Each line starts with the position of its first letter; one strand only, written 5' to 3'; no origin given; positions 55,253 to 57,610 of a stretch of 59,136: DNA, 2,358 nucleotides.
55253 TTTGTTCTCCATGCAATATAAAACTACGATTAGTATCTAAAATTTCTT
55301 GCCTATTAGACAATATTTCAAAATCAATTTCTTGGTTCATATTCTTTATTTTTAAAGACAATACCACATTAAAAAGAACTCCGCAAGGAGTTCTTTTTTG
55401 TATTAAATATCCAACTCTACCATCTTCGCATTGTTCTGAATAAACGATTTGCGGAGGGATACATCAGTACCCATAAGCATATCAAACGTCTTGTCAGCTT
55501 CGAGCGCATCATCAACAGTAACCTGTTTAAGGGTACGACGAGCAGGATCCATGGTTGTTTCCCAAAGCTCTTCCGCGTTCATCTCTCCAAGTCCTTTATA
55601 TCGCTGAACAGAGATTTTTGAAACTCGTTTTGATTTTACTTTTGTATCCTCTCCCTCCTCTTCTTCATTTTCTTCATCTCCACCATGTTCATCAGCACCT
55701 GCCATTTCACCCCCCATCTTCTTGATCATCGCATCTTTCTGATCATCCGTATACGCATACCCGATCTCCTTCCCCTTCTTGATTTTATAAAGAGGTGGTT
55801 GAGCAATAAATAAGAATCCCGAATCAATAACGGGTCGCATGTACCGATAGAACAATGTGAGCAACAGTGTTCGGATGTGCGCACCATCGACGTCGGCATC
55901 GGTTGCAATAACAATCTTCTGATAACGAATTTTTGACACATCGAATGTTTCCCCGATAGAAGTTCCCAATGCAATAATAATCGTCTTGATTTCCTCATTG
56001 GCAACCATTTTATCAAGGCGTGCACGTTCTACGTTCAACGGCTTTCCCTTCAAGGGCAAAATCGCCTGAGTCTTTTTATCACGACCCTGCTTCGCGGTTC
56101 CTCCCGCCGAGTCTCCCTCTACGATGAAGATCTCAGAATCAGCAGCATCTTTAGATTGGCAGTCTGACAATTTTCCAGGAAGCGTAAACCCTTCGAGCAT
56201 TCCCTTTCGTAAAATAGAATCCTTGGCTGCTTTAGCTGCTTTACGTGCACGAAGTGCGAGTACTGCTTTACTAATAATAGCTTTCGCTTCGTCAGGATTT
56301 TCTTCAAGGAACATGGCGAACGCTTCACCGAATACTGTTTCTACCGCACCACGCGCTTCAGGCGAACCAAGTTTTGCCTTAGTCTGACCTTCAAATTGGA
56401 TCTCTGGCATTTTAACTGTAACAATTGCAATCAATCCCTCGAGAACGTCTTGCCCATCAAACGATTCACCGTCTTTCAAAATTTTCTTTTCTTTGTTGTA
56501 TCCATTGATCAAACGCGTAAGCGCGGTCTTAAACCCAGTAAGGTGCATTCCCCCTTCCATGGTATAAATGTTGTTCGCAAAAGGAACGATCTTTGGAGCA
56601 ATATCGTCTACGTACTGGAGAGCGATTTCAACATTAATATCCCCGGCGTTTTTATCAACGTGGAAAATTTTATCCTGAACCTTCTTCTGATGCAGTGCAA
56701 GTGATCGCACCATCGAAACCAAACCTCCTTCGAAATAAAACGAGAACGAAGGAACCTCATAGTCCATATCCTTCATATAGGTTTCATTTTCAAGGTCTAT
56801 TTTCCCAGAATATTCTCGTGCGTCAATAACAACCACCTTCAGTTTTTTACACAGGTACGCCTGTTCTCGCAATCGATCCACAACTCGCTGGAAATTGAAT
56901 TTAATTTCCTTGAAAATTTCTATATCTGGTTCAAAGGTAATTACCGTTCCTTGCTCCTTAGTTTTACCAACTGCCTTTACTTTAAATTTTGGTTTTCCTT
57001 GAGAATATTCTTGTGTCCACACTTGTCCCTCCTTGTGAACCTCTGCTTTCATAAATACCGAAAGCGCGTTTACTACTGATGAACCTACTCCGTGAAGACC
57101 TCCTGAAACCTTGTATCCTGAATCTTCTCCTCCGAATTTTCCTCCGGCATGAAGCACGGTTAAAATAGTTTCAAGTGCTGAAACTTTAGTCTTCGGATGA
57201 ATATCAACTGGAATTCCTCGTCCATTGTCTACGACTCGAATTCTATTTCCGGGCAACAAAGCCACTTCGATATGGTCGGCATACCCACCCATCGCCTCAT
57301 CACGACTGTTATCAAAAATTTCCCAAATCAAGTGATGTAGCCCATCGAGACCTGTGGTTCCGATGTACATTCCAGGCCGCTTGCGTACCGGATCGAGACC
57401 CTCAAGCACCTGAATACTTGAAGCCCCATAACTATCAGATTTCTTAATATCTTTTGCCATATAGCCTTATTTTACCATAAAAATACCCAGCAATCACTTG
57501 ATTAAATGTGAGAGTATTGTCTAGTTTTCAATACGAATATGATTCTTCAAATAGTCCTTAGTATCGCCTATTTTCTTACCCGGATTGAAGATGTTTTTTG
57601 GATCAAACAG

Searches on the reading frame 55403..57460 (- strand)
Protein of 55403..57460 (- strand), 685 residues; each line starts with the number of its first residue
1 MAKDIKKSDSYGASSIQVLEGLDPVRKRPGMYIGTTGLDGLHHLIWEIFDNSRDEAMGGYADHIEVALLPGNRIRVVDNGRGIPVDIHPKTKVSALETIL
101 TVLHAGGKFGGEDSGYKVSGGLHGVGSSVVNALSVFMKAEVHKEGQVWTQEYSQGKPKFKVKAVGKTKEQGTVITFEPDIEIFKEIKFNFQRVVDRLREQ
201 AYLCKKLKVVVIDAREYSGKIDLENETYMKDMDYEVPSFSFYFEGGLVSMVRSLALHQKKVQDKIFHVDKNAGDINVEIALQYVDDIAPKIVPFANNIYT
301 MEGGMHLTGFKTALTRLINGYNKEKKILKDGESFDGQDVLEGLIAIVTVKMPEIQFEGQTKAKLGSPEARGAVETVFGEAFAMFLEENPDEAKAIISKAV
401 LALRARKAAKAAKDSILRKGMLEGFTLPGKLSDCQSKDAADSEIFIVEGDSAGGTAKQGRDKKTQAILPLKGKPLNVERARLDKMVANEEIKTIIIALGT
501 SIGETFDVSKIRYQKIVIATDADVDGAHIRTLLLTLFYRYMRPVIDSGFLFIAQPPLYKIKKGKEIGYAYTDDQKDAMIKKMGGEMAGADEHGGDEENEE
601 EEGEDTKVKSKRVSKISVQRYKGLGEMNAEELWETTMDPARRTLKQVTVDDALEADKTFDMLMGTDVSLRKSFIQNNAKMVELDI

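Call 69: search_protein_families(library=pfam, proteins=[window:55403-57460:-], max_evalue=0.00001)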
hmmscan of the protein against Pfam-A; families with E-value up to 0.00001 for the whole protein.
window:55403-57460:- (685 aa): 4 families
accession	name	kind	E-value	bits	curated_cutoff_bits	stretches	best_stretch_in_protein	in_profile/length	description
PF00204.31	DNA_gyraseB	-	4.7e-51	173.1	27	1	246-414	1-172/173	DNA gyrase B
PF00986.26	DNA_gyraseB_C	-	2.3e-29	101.7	29.8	1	614-675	2-63/63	DNA gyrase B subunit, carboxyl terminus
PF01751.28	Toprim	-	2.1e-17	63.5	23.1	1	443-543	1-86/96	Toprim domain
PF02518.31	HATPase_c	-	3.5e-13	50.4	26.4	1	39-180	4-109/111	Histidine kinase-, DNA gyrase B-, and HSP90-like ATPase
